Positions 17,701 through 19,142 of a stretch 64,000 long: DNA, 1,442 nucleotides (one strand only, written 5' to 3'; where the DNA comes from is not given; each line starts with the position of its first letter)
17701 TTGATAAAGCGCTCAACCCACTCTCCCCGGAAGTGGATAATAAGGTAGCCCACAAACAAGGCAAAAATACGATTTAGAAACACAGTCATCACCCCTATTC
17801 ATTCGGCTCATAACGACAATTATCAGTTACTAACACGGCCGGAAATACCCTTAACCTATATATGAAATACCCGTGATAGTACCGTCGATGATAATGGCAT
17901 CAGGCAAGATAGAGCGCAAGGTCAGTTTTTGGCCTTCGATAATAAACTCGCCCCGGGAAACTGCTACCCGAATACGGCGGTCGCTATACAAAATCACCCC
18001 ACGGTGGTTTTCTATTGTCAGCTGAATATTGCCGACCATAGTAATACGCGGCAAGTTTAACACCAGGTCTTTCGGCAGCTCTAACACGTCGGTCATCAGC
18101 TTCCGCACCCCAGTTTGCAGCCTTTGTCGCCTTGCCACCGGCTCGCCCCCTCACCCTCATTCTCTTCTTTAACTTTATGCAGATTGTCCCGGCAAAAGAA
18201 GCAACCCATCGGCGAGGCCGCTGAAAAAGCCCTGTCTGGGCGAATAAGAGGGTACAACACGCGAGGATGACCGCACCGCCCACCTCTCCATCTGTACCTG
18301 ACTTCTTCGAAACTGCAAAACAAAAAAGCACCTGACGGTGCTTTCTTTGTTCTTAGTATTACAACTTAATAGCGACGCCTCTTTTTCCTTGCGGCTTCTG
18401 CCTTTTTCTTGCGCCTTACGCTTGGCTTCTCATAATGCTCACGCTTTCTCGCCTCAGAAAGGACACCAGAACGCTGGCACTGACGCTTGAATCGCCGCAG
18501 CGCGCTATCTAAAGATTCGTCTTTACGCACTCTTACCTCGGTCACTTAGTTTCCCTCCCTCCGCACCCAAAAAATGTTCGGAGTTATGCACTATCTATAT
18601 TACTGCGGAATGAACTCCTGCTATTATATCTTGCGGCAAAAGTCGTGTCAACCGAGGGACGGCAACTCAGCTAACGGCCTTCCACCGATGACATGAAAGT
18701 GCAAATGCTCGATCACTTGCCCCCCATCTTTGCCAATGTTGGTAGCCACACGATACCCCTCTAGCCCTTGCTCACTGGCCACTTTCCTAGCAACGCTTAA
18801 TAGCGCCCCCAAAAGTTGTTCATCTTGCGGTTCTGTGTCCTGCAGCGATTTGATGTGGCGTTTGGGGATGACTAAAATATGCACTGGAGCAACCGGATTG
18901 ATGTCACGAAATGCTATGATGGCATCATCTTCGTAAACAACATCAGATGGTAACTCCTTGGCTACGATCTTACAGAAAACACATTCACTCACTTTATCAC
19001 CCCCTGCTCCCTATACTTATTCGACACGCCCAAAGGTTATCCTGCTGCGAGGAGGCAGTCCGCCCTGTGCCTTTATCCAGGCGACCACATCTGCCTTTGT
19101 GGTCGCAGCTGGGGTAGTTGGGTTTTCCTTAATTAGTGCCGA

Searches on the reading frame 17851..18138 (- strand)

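Call 13: search_protein_families(library=pfam, proteins=[window:17851-18138:-], max_evalue=0.01)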
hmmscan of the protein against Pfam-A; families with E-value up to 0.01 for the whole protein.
window:17851-18138:- (95 aa): 1 family
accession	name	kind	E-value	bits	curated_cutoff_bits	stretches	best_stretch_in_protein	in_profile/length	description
PF07873.16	YabP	-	2.1e-18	66.3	27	1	30-93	1-64/64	YabP family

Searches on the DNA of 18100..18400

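Call 90: search_rna_families(source=window, start=18100, end=18400, threshold=evalue, max_evalue=1)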
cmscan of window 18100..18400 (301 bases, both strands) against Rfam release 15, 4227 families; matches with E-value up to 1: 3.
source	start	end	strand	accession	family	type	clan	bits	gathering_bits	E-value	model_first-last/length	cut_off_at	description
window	18316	18371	-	RF02054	STnc420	Gene; sRNA;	-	21.9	70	0.05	1-58/58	no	Salmonella enterica sRNA STnc420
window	18315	18346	-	RF00489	ctRNA_p42d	Gene; antisense;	-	18.7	50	0.14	1-46/46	no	ctRNA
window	18314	18394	-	RF00659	mir-365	Gene; miRNA;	-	16.8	62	0.8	1-86/86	no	mir-365 microRNA precursor family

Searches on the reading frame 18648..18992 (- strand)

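Call 13: search_protein_families(library=pfam, proteins=[window:18648-18992:-], max_evalue=0.01)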
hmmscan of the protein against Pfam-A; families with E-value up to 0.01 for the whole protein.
window:18648-18992:- (114 aa): 2 families
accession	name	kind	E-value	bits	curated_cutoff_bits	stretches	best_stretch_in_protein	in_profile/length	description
PF01230.28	HIT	-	3.6e-29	101.7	21.5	1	12-106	2-97/98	HIT domain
PF11969.13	DcpS_C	-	4.2e-29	101.8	24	1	3-103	1-101/114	Scavenger mRNA decapping enzyme C-term binding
